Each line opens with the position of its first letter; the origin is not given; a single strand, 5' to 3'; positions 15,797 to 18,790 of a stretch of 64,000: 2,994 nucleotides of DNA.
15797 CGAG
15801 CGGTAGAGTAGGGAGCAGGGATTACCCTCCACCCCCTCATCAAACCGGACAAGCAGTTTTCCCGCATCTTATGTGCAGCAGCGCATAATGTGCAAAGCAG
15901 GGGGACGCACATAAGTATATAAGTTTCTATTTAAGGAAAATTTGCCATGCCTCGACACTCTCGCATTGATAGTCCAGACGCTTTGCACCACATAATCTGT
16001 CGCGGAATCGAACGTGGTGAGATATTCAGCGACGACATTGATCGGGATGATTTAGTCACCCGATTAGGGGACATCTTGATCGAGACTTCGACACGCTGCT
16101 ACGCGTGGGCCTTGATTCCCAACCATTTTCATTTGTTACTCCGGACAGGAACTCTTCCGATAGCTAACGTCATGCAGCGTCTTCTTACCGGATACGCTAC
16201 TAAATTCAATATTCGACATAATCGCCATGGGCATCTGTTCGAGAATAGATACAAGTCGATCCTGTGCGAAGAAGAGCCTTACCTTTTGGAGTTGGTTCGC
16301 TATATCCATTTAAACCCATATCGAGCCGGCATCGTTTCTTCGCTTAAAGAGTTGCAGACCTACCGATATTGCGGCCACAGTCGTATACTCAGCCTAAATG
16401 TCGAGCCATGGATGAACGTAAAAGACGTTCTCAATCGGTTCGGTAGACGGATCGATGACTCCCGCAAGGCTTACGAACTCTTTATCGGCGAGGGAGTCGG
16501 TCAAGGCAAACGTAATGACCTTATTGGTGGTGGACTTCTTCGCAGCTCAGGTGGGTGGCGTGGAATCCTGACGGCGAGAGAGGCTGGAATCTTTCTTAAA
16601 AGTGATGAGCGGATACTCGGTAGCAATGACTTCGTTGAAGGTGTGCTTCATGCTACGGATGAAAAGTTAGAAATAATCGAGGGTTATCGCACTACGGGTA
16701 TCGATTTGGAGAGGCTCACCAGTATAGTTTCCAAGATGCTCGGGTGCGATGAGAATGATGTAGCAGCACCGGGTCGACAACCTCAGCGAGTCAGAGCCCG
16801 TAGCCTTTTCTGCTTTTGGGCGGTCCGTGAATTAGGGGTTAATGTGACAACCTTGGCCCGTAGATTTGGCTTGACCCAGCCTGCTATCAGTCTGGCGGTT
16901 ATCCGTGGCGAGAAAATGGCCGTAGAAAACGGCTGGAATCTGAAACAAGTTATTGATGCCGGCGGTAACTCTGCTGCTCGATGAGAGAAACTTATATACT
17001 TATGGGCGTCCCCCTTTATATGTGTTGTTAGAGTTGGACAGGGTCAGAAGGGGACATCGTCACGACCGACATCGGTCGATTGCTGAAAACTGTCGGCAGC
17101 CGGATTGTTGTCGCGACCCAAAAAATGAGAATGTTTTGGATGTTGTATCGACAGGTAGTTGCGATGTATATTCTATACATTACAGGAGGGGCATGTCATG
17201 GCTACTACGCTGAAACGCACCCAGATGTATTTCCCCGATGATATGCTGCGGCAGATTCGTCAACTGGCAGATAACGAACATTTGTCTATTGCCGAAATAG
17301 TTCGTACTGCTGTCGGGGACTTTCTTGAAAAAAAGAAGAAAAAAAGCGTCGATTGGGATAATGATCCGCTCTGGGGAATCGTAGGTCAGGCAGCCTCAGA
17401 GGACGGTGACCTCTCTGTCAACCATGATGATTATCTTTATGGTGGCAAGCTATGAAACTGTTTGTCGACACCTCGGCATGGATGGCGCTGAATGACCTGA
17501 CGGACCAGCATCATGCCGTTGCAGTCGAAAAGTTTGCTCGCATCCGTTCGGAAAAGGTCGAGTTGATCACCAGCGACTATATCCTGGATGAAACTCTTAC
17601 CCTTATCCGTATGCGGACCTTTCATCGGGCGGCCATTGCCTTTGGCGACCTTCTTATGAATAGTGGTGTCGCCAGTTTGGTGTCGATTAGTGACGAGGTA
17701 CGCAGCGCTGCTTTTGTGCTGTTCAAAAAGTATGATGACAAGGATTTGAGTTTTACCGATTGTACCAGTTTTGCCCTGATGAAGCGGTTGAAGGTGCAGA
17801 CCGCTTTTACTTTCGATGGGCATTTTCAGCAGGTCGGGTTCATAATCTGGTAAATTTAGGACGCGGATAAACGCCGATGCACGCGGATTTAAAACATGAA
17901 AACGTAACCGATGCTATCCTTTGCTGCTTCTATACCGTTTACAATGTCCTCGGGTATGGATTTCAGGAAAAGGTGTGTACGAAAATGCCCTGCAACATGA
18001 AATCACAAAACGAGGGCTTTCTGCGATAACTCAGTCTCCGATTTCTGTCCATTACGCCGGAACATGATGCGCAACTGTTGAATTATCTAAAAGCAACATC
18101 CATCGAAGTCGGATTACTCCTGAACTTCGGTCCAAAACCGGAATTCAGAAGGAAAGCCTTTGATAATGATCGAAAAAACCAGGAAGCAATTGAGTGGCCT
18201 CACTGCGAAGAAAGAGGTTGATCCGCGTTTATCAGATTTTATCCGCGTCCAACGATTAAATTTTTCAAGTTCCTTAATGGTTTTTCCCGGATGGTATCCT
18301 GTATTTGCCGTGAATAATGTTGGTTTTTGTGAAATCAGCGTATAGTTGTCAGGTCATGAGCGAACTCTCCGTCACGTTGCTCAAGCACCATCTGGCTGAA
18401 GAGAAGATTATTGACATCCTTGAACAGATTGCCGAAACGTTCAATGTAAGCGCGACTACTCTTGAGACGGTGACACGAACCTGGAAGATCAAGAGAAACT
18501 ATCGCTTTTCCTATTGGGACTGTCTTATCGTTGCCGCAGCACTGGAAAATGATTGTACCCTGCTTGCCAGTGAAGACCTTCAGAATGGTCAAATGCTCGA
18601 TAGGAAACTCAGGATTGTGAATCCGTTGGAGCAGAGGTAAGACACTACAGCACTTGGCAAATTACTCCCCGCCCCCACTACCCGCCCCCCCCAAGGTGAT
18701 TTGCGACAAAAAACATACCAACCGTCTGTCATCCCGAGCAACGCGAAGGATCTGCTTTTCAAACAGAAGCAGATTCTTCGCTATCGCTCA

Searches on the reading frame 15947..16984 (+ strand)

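Call 77: search_protein_families(library=pfam, proteins=[window:15947-16984:+], max_evalue=0.001)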
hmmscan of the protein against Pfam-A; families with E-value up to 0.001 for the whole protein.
window:15947-16984:+ (345 aa): 1 family
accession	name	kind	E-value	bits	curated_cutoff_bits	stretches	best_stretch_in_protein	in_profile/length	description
PF01797.21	Y1_Tnp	-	1.7e-08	35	23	1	14-121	7-119/121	Transposase IS200 like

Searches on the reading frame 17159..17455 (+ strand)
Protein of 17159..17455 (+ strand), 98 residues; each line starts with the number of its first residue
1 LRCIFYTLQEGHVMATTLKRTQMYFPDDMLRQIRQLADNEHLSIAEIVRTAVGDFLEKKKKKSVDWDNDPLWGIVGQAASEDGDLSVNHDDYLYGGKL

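Call 77: search_protein_families(library=pfam, proteins=[window:17159-17455:+], max_evalue=0.001)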
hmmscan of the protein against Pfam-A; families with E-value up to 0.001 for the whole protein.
window:17159-17455:+ (98 aa): 1 family
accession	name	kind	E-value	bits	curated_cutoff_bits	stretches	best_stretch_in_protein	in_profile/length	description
PF01402.27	RHH_1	-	0.00085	19.6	20.5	0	26-57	7-38/39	Ribbon-helix-helix protein, copG family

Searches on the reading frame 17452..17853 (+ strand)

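Call 77: search_protein_families(library=pfam, proteins=[window:17452-17853:+], max_evalue=0.001)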
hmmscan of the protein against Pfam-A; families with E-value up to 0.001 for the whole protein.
window:17452-17853:+ (133 aa): 1 family
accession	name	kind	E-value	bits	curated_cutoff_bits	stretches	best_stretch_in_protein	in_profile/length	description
PF01850.27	PIN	-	4e-14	53.7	23.6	1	4-130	2-119/120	PIN domain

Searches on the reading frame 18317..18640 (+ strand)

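Call 77: search_protein_families(library=pfam, proteins=[window:18317-18640:+], max_evalue=0.001)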
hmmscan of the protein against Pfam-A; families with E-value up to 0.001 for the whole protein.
window:18317-18640:+ (107 aa): 1 family
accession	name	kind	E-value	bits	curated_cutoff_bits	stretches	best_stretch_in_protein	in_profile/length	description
PF01850.27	PIN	-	7.9e-08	33.4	23.6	1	13-87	37-111/120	PIN domain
